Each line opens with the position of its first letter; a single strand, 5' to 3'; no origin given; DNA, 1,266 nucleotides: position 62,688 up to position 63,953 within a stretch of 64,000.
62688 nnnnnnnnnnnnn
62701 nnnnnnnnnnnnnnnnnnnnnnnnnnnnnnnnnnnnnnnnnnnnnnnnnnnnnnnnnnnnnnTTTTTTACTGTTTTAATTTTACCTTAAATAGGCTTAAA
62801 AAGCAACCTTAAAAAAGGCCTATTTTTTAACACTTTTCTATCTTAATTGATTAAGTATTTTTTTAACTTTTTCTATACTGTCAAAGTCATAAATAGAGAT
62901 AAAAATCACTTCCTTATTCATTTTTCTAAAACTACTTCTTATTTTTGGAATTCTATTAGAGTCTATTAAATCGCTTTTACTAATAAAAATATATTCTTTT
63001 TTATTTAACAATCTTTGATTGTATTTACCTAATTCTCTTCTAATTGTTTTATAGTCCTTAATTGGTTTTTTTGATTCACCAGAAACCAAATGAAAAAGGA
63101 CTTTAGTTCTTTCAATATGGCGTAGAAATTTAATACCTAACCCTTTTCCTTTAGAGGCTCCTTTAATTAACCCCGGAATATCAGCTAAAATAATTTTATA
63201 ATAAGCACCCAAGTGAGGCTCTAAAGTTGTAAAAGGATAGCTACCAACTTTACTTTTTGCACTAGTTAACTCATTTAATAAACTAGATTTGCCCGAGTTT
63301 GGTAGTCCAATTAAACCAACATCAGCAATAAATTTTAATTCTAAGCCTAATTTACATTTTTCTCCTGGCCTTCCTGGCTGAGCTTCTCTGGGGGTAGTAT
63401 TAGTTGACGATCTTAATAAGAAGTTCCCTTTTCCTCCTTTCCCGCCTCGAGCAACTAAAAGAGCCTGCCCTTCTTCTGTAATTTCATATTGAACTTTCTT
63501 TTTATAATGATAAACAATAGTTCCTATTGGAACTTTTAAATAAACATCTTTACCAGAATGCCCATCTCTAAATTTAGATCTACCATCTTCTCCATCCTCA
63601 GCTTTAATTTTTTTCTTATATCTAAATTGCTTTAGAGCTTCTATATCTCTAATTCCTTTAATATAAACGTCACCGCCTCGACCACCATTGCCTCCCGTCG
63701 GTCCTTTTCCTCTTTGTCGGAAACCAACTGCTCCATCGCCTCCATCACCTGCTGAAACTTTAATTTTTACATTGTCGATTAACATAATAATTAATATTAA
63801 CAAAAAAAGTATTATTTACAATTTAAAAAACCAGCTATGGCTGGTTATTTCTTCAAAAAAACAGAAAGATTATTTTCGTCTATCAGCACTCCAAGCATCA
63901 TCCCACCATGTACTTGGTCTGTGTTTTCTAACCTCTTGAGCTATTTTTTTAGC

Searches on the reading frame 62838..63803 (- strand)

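Call 47: search_protein_families(library=pfam, proteins=[window:62838-63803:-], max_evalue=0.00001)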
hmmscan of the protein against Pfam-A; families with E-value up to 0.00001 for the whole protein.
window:62838-63803:- (321 aa): 3 families
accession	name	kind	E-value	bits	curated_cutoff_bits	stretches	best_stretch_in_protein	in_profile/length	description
PF01018.28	GTP1_OBG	-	1.5e-45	155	27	1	9-157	1-154/155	GTP1/OBG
PF01926.29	MMR_HSR1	-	3.3e-24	85.6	21.9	1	161-273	1-109/113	50S ribosome-binding GTPase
PF02421.24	FeoB_N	-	9.3e-10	38.7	27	1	162-212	3-57/156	Ferrous iron transport protein B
